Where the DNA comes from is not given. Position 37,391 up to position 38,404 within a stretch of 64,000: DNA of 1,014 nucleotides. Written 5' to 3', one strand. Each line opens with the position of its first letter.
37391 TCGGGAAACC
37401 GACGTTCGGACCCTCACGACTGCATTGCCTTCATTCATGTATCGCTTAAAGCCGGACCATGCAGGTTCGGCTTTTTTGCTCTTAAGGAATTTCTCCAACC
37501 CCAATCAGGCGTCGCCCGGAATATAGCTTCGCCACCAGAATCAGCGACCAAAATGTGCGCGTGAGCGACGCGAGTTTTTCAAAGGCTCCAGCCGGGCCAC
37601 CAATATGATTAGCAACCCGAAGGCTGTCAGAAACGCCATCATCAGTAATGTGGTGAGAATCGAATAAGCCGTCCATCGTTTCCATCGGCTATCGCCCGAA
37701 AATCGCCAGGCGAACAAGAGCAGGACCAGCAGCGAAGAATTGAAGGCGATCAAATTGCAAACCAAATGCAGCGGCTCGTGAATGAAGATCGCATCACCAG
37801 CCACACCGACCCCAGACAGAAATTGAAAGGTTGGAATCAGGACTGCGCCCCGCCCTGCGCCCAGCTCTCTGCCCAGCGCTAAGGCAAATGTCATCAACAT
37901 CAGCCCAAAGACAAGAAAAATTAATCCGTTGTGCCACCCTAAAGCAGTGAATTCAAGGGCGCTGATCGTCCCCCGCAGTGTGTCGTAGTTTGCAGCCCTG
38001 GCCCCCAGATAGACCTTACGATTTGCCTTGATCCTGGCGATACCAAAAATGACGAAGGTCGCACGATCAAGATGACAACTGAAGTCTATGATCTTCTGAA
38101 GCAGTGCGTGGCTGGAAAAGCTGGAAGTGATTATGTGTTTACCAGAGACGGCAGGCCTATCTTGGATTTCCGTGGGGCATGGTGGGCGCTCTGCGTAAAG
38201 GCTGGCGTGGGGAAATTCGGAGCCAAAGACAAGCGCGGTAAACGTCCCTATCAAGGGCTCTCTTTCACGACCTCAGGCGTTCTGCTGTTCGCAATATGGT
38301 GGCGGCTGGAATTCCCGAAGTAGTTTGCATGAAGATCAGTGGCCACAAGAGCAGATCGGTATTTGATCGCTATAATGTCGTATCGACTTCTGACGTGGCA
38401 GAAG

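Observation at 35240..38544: Island I sits on the 5' side of the tRNA: the direct repeat is the tRNA 5' half and the integrase abuts the tRNA 5' end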

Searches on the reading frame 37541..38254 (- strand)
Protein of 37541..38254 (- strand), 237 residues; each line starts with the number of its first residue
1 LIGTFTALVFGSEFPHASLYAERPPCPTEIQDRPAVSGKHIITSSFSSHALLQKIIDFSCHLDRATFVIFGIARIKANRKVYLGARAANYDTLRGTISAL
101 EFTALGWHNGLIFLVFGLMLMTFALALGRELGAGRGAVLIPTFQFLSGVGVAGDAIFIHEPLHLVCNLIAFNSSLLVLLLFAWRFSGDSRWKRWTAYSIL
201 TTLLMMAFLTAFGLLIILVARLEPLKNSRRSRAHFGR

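Call 12: search_protein_families(library=pfam, proteins=[window:37541-38254:-], max_evalue=0.01)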
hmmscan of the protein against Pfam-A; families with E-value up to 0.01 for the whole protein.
window:37541-38254:- (237 aa): 0 families

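Call 59: search_protein_families(library=phrogs, proteins=[window:37541-38254:-], max_evalue=0.01)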
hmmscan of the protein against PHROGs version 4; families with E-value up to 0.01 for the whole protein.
window:37541-38254:- (237 aa): 0 families
